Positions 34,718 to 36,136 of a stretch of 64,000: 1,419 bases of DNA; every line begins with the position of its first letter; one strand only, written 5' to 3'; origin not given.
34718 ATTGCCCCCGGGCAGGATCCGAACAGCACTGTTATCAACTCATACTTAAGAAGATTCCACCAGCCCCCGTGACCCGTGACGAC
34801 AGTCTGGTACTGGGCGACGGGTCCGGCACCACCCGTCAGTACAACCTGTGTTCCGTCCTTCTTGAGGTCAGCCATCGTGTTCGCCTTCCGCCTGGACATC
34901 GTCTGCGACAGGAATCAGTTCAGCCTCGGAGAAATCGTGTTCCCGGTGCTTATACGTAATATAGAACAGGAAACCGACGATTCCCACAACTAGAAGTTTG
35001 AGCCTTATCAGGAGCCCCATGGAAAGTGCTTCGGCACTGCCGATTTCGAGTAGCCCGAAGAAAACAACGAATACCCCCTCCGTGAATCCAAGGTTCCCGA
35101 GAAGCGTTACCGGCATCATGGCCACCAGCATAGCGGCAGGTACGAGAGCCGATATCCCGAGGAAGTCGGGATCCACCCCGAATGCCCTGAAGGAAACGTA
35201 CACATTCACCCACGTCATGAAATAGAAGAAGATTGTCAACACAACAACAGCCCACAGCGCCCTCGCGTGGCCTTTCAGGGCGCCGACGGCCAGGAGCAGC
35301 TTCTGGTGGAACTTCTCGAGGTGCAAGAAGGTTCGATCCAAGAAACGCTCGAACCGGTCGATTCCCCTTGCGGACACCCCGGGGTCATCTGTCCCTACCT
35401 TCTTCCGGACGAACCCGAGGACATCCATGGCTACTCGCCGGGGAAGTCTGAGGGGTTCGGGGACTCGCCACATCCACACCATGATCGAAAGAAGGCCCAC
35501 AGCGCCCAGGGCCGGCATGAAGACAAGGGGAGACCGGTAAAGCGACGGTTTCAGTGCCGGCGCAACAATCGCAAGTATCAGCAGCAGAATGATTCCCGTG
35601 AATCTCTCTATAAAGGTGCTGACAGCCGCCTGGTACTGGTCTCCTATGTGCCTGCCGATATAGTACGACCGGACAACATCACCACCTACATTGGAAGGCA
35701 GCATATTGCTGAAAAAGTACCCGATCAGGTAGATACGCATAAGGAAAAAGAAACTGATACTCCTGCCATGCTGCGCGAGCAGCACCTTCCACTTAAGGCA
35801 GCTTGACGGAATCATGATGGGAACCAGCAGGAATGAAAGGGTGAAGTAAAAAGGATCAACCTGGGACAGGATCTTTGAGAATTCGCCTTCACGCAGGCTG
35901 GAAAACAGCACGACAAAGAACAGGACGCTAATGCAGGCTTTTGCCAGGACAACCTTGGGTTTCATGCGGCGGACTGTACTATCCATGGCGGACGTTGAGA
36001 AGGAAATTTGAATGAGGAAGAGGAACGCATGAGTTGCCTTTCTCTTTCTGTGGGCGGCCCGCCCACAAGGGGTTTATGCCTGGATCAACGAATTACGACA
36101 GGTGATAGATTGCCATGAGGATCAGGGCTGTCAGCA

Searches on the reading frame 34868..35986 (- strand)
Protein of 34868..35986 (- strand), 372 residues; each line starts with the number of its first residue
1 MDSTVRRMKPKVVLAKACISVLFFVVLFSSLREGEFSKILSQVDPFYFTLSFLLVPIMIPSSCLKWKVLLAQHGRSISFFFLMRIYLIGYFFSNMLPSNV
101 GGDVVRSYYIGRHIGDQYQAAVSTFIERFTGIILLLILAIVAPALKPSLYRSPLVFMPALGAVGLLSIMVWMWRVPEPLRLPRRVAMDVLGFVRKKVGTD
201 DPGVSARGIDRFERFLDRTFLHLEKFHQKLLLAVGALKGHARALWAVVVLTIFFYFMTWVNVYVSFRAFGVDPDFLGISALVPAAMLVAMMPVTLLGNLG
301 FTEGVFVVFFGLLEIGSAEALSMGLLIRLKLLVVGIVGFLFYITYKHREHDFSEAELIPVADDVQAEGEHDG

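Call 89: search_protein_families(library=pfam, proteins=[window:34868-35986:-], max_evalue=0.00001)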
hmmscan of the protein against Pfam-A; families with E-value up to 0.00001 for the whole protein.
window:34868-35986:- (372 aa): 1 family
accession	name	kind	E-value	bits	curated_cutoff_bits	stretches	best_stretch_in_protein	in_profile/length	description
PF03706.18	LPG_synthase_TM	-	2.9e-37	129.2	33.4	1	14-337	2-301/302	Lysylphosphatidylglycerol synthase TM region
